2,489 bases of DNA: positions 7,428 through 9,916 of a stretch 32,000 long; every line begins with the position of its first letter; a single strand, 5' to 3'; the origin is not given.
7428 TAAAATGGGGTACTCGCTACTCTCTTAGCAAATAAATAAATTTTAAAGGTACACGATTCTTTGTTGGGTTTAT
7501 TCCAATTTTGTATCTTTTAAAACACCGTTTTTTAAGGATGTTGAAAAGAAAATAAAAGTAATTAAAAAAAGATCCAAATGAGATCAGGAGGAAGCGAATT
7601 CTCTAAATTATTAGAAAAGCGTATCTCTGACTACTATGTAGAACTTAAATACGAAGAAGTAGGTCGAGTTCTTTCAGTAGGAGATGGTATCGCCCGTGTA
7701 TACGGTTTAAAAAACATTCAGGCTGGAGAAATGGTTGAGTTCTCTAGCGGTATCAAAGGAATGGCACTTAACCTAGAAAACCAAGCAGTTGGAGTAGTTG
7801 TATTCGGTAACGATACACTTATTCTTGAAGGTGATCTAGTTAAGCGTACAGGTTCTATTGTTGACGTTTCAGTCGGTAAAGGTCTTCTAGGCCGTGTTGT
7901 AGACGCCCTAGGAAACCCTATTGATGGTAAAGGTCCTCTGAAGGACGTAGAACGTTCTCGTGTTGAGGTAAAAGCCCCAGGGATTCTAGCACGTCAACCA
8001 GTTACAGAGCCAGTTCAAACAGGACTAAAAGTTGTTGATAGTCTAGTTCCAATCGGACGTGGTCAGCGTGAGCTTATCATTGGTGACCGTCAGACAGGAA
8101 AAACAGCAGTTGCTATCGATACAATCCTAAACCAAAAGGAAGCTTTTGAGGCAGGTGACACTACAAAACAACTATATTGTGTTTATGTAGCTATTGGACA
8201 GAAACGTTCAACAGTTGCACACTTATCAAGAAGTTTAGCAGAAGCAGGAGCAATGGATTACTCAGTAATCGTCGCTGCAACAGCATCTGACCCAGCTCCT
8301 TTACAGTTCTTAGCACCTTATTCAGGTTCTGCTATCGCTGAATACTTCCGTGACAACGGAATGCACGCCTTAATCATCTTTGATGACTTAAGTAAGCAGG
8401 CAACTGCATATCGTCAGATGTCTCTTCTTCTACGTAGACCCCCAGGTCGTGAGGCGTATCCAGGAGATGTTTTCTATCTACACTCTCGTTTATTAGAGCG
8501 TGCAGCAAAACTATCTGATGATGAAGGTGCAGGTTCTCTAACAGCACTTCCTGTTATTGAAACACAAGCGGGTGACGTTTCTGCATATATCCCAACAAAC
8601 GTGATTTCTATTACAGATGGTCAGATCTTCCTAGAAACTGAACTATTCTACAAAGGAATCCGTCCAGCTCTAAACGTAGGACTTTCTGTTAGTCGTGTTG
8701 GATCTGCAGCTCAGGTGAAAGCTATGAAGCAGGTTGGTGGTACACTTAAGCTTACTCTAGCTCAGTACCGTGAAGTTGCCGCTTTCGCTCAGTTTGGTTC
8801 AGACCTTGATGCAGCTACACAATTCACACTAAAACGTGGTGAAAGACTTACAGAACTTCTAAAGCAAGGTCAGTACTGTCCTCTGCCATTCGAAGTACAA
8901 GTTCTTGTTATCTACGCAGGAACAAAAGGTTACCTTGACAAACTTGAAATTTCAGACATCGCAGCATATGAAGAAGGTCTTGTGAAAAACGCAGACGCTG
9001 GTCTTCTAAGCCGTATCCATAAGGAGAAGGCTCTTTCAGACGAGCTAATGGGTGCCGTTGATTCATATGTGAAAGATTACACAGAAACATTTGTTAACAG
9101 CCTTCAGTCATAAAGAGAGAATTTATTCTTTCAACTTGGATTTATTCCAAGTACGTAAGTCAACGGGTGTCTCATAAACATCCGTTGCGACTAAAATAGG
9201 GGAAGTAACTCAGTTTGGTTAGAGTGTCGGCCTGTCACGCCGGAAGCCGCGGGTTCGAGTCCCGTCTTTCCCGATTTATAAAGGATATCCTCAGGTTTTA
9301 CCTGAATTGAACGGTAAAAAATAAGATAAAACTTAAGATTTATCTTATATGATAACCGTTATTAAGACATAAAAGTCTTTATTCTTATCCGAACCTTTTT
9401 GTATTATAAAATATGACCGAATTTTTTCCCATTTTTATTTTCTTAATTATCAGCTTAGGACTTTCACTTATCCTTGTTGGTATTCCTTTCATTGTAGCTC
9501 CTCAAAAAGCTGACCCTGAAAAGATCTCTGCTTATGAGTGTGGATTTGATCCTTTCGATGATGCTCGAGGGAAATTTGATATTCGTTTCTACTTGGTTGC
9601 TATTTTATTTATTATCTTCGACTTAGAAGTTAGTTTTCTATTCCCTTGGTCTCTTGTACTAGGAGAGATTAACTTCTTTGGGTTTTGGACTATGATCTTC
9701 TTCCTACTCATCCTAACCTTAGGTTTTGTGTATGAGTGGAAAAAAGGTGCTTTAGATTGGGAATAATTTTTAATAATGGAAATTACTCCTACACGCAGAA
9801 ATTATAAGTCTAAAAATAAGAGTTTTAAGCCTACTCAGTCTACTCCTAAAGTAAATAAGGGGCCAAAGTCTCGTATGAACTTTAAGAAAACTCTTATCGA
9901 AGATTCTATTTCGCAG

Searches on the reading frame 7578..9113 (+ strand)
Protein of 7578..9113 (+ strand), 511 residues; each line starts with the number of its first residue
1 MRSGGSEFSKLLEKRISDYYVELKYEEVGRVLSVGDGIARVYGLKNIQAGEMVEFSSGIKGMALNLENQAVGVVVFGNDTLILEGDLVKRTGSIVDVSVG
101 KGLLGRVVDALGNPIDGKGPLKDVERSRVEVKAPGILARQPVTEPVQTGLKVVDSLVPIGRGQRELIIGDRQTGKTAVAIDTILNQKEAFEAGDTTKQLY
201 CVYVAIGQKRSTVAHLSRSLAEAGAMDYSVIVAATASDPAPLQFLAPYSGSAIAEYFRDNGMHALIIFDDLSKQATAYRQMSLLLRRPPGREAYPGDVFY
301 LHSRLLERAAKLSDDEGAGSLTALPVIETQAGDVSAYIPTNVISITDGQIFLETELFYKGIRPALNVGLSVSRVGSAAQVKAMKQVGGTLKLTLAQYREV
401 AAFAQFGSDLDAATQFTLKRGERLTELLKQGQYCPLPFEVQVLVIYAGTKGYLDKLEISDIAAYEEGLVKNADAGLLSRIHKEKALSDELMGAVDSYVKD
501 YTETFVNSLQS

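Call 8: search_protein_families(library=pfam, proteins=[window:7578-9113:+])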
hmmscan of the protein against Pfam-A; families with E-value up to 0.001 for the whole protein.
window:7578-9113:+ (511 aa): 4 families
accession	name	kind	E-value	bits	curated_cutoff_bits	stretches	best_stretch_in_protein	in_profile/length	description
PF00006.31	ATP-synt_ab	-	1.3e-80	270.5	29.5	1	149-372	1-213/213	ATP synthase alpha/beta family, nucleotide-binding domain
PF00306.32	ATP-synt_ab_C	-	2.4e-41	141.5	27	1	379-500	1-125/126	ATP synthase alpha/beta chain, C terminal domain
PF02874.29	ATP-synt_ab_N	-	2.2e-18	67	20.9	1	26-92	3-69/69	ATP synthase alpha/beta family, beta-barrel domain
PF09378.16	HAS-barrel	-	0.00087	19.8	25.2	0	26-68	3-47/90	HAS barrel domain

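Call 11: list_cluster_members(proteins=[window:7578-9113:+, window:24848-25921:+, window:9776-10477:+, window:17750-18499:+])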
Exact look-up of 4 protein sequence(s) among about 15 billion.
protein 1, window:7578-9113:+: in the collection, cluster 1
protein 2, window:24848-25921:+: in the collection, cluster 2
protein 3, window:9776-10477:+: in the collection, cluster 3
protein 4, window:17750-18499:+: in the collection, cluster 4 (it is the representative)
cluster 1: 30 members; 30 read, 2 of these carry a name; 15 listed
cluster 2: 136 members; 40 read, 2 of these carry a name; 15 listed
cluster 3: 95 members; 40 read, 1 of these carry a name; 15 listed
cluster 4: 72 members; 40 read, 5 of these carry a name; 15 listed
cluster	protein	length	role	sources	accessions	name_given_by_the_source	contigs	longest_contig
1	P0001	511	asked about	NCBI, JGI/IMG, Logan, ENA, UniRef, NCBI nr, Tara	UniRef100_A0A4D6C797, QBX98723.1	ATP synthase subunit alpha n=1 Tax=Chloropicon roscoffensis TaxID=1461544 ... | ATP synthase F1 subunit alpha [Chloropicon roscoffensis] | strand:- start:17447 stop:18982 length:1536 start_codon:yes stop_codon:yes ...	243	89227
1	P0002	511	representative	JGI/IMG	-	-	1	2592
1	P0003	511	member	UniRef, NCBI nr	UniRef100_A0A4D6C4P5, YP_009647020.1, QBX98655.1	ATP synthase subunit alpha n=1 Tax=Chloropicon roscoffensis TaxID=1461544 ... | ATP synthase F1 subunit alpha [Chloropicon roscoffensis]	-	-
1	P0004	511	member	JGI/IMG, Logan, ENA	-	-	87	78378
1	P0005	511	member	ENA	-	-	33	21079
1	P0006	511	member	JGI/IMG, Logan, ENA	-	-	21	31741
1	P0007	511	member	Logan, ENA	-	-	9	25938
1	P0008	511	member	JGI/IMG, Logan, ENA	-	-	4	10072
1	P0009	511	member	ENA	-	-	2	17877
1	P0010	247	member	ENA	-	-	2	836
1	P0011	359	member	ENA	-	-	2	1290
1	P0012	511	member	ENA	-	-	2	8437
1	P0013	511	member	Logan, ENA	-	-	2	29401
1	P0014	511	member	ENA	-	-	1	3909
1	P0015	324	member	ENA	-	-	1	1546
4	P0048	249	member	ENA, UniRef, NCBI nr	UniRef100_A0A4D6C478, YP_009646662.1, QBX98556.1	Cytochrome c oxidase subunit 2 n=1 Tax=Chloropicon laureae TaxID=464258 ... | cytochrome c oxidase subunit 2 [Chloropicon laureae]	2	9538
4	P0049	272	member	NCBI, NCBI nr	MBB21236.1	MAG: cytochrome c oxidase subunit II [Rickettsiales bacterium] | cytochrome c oxidase subunit II [Rickettsiales bacterium]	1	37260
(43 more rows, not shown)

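Call 20: find_encoding_contigs(protein=P0048, flank=10000, max_places=4)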
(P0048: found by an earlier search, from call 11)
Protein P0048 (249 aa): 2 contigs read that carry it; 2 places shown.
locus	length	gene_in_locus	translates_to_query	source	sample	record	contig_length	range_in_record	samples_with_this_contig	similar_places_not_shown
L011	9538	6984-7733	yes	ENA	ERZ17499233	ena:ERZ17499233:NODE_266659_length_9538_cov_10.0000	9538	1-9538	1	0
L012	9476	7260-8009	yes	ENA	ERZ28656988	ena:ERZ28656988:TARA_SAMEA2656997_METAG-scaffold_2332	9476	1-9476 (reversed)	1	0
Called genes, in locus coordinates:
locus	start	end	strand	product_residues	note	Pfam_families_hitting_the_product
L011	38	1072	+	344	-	PF00411:Ribosomal_S11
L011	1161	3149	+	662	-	PF00662:Proton_antipo_N, PF00361:Proton_antipo_M, PF06455:NADH5_C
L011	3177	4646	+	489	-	PF00361:Proton_antipo_M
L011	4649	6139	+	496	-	PF00361:Proton_antipo_M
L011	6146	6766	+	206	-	PF00499:Oxidored_q3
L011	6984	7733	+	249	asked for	PF02790:COX2_TM, PF00116:COX2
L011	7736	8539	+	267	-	PF00510:COX3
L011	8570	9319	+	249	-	PF00119:ATP-synt_A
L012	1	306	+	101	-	?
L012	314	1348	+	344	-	PF00411:Ribosomal_S11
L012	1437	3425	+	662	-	PF00662:Proton_antipo_N, PF00361:Proton_antipo_M, PF06455:NADH5_C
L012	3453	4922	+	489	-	PF00361:Proton_antipo_M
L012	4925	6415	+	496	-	PF00361:Proton_antipo_M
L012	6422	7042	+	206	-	PF00499:Oxidored_q3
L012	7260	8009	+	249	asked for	PF02790:COX2_TM, PF00116:COX2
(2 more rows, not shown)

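Call 22: find_encoding_contigs(protein=P0049, flank=10000, max_places=3)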
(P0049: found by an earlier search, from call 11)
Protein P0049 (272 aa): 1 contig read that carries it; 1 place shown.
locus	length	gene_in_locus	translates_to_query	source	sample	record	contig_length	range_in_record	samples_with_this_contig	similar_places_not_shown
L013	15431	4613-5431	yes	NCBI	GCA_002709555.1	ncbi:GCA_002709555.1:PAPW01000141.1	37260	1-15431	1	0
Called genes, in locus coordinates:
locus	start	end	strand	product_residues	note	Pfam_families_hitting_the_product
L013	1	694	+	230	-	PF06455:NADH5_C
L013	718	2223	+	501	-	PF00361:Proton_antipo_M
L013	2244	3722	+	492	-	PF00361:Proton_antipo_M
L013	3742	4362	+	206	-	PF00499:Oxidored_q3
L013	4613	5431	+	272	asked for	PF02790:COX2_TM, PF00116:COX2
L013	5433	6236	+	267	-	PF00510:COX3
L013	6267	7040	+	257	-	PF00119:ATP-synt_A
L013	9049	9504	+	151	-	PF00252:Ribosomal_L16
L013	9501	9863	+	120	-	PF00238:Ribosomal_L14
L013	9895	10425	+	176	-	PF00673:Ribosomal_L5_C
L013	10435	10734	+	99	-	PF00253:Ribosomal_S14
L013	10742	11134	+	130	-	PF00410:Ribosomal_S8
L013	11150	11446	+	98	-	PF00203:Ribosomal_S19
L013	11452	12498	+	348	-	PF05316:VAR1 (weak), PF00189:Ribosomal_S3_C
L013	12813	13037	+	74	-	PF00137:ATP-synt_C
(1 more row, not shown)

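Call 25: find_encoding_contigs(protein=window:7578-9113:+, flank=10000, max_places=10)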
Protein window:7578-9113:+ (511 aa): 24 contigs read that carry it; 10 places shown.
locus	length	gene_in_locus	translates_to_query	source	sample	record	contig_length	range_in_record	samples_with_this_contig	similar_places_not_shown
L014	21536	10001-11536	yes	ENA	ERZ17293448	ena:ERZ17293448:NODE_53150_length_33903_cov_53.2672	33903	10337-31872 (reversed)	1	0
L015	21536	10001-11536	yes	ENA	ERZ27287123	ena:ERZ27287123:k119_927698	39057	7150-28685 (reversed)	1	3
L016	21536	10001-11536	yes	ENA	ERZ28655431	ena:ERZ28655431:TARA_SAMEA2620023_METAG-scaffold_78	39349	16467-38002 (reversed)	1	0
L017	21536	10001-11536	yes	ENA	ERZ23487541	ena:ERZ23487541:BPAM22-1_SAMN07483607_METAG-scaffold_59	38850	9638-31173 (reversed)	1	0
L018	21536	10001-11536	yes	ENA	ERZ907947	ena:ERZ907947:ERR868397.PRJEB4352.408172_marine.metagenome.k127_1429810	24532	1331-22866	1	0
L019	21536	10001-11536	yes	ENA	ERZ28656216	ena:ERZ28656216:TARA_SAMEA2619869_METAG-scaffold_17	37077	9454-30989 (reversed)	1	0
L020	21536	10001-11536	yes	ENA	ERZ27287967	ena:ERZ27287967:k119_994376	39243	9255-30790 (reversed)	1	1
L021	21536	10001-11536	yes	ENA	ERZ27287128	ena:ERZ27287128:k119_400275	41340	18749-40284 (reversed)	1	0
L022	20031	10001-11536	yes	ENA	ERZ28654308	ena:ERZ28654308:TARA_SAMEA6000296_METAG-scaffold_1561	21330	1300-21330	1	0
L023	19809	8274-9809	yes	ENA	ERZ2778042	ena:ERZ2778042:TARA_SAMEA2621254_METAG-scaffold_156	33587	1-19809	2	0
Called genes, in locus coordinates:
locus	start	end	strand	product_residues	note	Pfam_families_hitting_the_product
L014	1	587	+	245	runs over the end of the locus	PF00318:Ribosomal_S2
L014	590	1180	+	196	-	PF01479:S4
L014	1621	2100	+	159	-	PF01058:Oxidored_q6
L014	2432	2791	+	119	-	PF00416:Ribosomal_S13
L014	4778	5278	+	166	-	PF00961:LAGLIDADG_1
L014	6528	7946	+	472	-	PF00033:Cytochrome_B, PF13631:Cytochrom_B_N_2, PF00032:Cytochrom_B_C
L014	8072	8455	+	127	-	PF00164:Ribosom_S12_S23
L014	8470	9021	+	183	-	PF00177:Ribosomal_S7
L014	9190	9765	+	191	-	PF00329:Complex1_30kDa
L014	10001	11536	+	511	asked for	PF02874:ATP-synt_ab_N, PF00006:ATP-synt_ab, PF00306:ATP-synt_ab_C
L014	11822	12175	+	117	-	PF00507:Oxidored_q4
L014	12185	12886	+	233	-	-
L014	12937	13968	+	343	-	PF00411:Ribosomal_S11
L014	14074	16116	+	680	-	PF00662:Proton_antipo_N, PF00361:Proton_antipo_M, PF06455:NADH5_C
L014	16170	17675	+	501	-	PF00361:Proton_antipo_M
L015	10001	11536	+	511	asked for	PF02874:ATP-synt_ab_N, PF00006:ATP-synt_ab, PF00306:ATP-synt_ab_C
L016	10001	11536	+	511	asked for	PF02874:ATP-synt_ab_N, PF00006:ATP-synt_ab, PF00306:ATP-synt_ab_C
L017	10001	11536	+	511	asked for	PF02874:ATP-synt_ab_N, PF00006:ATP-synt_ab, PF00306:ATP-synt_ab_C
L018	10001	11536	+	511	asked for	PF02874:ATP-synt_ab_N, PF00006:ATP-synt_ab, PF00306:ATP-synt_ab_C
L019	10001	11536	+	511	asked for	PF02874:ATP-synt_ab_N, PF00006:ATP-synt_ab, PF00306:ATP-synt_ab_C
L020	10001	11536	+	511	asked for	PF02874:ATP-synt_ab_N, PF00006:ATP-synt_ab, PF00306:ATP-synt_ab_C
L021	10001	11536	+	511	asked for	PF02874:ATP-synt_ab_N, PF00006:ATP-synt_ab, PF00306:ATP-synt_ab_C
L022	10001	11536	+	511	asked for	PF02874:ATP-synt_ab_N, PF00006:ATP-synt_ab, PF00306:ATP-synt_ab_C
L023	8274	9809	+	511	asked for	PF02874:ATP-synt_ab_N, PF00006:ATP-synt_ab, PF00306:ATP-synt_ab_C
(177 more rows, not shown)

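Call 29: find_homologous_proteins(query=window:7578-9113:+, max_evalue=1e-100)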
Query window:7578-9113:+ (511 aa): 8000 proteins with E <= 1e-100 among 8000 candidates; the best 120 are listed.
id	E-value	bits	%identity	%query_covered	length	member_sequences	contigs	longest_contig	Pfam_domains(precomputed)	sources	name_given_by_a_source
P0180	0.0e+0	1166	-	-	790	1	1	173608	PF00306.33,PF02874.30,PF00006.32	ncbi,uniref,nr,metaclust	ncbi:ATP synthase subunit alpha, mitochondrial [Toxocara canis]|uniref:ATP synthase subunit alpha, m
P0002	0.0e+0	1094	99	100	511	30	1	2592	PF00306.33,PF02874.30,PF00006.32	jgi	-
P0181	0.0e+0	1063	96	100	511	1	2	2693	PF00306.33,PF02874.30,PF00006.32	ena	-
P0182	0.0e+0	1049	94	100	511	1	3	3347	PF00306.33,PF02874.30,PF00006.32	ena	-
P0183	0.0e+0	1048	94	100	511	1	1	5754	PF00306.33,PF02874.30,PF00006.32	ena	-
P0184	0.0e+0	1047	94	100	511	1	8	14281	PF00306.33,PF02874.30,PF00006.32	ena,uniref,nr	uniref:ATP synthase subunit alpha n=1 Tax=Chloropicon sieburthii TaxID=1764286 RepID=A0A4D6C4Q7_9CHL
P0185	0.0e+0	1046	94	100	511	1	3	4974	PF00306.33,PF02874.30,PF00006.32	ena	-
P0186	0.0e+0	1046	94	100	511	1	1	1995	PF00306.33,PF02874.30,PF00006.32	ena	-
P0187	0.0e+0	1045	94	100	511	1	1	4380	PF00306.33,PF02874.30,PF00006.32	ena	-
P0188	0.0e+0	1045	-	-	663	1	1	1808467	PF00306.33,PF02874.30,PF00006.32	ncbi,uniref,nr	ncbi:unnamed protein product [Cuscuta campestris]|uniref:ATP synthase subunit alpha, mitochondrial n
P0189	0.0e+0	1044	93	100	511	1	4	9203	PF00306.33,PF02874.30,PF00006.32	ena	-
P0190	0.0e+0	1043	93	100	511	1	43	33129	PF00306.33,PF02874.30,PF00006.32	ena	-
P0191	0.0e+0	1042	93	100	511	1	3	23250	PF00306.33,PF02874.30,PF00006.32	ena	-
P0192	0.0e+0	1041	93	100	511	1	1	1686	PF00306.33,PF02874.30,PF00006.32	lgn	-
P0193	0.0e+0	1041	93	100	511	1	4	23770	PF00306.33,PF02874.30,PF00006.32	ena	-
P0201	0.0e+0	1036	93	100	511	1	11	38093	PF00306.33,PF02874.30,PF00006.32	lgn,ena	-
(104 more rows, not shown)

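Call 30: find_encoding_contigs(protein=P0181, flank=10000, max_places=2)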
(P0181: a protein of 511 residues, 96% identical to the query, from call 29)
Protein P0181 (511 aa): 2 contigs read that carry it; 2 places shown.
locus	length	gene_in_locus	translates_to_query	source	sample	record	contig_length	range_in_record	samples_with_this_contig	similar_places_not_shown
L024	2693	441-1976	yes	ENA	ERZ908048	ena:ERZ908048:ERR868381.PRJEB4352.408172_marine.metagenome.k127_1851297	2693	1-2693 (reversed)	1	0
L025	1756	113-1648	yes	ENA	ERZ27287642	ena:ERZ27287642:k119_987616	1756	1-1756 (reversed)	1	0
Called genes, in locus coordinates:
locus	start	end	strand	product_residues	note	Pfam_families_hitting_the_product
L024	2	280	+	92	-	?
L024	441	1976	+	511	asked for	PF02874:ATP-synt_ab_N, PF00006:ATP-synt_ab, PF00306:ATP-synt_ab_C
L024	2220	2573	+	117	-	PF00507:Oxidored_q4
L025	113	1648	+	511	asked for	PF02874:ATP-synt_ab_N, PF00006:ATP-synt_ab, PF00306:ATP-synt_ab_C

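Call 31: find_encoding_contigs(protein=P0184, flank=10000, max_places=2)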
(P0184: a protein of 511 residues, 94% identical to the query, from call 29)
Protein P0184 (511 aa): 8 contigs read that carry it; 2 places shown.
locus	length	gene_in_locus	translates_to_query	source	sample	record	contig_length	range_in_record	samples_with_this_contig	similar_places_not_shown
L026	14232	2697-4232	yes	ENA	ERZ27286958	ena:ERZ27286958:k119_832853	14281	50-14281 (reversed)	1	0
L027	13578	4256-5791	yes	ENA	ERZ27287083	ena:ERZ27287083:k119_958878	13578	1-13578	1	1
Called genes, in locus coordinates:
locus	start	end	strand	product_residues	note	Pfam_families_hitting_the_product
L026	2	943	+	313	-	?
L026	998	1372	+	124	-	PF00164:Ribosom_S12_S23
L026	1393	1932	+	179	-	PF00177:Ribosomal_S7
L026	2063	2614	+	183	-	PF00329:Complex1_30kDa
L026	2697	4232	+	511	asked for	PF02874:ATP-synt_ab_N, PF00006:ATP-synt_ab, PF00306:ATP-synt_ab_C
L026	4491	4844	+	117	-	PF00507:Oxidored_q4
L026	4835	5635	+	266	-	-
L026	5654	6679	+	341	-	PF00411:Ribosomal_S11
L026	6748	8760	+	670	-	PF00662:Proton_antipo_N, PF00361:Proton_antipo_M, PF06455:NADH5_C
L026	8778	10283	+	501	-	PF00361:Proton_antipo_M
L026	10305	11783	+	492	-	PF00361:Proton_antipo_M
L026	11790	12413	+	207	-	PF00499:Oxidored_q3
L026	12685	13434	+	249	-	PF02790:COX2_TM, PF00116:COX2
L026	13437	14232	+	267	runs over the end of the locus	PF00510:COX3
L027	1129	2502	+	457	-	PF00033:Cytochrome_B, PF13631:Cytochrom_B_N_2, PF00032:Cytochrom_B_C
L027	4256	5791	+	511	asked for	PF02874:ATP-synt_ab_N, PF00006:ATP-synt_ab, PF00306:ATP-synt_ab_C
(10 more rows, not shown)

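Call 32: find_encoding_contigs(protein=P0201, flank=10000, max_places=2)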
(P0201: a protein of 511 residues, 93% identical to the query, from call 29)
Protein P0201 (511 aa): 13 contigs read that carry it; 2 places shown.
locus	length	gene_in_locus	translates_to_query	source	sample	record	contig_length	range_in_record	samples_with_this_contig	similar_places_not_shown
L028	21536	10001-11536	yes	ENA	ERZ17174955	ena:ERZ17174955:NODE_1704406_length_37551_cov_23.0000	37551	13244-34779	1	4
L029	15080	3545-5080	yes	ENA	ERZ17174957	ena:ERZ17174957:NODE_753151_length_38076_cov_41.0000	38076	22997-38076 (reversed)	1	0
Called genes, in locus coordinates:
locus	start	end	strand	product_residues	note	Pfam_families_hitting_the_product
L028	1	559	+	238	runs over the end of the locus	PF00902:TatC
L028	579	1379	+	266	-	PF00318:Ribosomal_S2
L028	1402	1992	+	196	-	PF01479:S4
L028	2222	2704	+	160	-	PF01058:Oxidored_q6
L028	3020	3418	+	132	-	PF00416:Ribosomal_S13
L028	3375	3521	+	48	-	-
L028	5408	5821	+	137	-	PF00961:LAGLIDADG_1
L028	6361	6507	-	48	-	-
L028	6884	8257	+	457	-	PF00033:Cytochrome_B, PF13631:Cytochrom_B_N_2, PF00032:Cytochrom_B_C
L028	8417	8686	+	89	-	PF00164:Ribosom_S12_S23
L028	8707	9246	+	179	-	PF00177:Ribosomal_S7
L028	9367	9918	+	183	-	PF00329:Complex1_30kDa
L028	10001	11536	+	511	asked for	PF02874:ATP-synt_ab_N, PF00006:ATP-synt_ab, PF00306:ATP-synt_ab_C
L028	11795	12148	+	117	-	PF00507:Oxidored_q4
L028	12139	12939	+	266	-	-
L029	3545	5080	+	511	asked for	PF02874:ATP-synt_ab_N, PF00006:ATP-synt_ab, PF00306:ATP-synt_ab_C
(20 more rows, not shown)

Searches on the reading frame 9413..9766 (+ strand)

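Call 8: search_protein_families(library=pfam, proteins=[window:9413-9766:+])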
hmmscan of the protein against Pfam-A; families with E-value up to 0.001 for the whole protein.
window:9413-9766:+ (117 aa): 1 family
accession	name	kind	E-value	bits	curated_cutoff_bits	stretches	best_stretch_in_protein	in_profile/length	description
PF00507.24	Oxidored_q4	-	2.3e-38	130.8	23.3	1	19-116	2-99/99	NADH-ubiquinone/plastoquinone oxidoreductase, chain 3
